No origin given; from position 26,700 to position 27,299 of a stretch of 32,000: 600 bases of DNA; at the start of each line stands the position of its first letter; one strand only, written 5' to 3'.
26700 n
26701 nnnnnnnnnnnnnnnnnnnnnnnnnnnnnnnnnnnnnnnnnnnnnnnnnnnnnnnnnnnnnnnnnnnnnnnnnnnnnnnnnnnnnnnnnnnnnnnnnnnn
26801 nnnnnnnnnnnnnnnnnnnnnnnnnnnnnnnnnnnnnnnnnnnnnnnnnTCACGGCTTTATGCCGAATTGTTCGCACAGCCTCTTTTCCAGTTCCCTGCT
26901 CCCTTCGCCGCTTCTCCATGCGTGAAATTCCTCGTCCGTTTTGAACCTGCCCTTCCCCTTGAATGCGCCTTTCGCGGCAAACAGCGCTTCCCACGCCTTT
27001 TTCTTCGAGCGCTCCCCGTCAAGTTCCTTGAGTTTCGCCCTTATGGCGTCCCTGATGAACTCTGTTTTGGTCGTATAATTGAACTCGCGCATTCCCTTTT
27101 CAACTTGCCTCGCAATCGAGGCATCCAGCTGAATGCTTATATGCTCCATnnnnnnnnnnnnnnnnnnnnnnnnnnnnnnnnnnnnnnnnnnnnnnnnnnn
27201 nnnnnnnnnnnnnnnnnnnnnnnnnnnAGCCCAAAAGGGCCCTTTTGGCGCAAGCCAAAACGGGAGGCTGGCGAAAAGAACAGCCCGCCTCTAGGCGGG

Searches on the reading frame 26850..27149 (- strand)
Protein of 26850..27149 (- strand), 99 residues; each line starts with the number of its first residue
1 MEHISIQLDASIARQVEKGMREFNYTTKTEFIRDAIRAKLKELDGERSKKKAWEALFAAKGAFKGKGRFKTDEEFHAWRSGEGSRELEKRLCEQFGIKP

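Call 25: search_protein_families(library=pfam, proteins=[window:26850-27149:-], max_evalue=0.001)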
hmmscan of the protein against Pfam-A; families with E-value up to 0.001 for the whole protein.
window:26850-27149:- (99 aa): 1 family
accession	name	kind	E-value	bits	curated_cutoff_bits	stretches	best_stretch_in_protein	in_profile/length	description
PF01402.27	RHH_1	-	0.00058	20.2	20.5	1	4-41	2-38/39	Ribbon-helix-helix protein, copG family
